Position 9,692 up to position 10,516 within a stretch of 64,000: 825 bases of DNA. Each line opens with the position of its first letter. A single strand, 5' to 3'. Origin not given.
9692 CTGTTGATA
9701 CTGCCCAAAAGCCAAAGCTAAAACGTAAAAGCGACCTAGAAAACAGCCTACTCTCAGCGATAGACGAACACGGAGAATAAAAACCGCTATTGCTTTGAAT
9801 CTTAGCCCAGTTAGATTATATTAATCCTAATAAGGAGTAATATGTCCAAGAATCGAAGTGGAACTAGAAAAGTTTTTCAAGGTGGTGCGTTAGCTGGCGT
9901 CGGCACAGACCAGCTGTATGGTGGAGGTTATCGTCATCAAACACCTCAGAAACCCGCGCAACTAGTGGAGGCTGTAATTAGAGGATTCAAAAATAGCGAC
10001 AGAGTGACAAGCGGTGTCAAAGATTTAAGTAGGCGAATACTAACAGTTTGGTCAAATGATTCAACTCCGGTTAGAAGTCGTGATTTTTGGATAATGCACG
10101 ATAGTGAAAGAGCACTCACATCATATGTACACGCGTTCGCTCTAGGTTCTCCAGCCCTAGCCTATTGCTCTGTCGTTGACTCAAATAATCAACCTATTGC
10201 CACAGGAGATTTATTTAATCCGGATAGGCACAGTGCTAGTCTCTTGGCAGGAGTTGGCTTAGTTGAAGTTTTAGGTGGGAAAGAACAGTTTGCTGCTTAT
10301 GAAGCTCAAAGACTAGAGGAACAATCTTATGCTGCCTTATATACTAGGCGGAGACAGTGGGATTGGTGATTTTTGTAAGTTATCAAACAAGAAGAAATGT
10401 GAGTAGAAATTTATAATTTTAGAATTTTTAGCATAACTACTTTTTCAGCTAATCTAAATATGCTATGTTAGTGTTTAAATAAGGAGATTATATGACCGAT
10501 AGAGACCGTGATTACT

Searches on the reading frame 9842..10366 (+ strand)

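Call 6: search_protein_families(library=pfam, proteins=[window:9842-10366:+], max_evalue=1)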
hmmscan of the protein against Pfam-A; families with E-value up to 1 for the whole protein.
window:9842-10366:+ (175 aa): 1 family
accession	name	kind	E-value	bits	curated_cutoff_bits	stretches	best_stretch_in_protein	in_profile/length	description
PF22907.2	Ams1-like_1st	-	0.12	12.6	27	1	105-155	18-68/145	Alpha-mannosidase, jelly roll domain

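Call 44: search_protein_families(library=padloc, proteins=[window:9842-10366:+], max_evalue=1)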
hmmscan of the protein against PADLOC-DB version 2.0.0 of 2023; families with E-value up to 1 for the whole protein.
window:9842-10366:+ (175 aa): 0 families
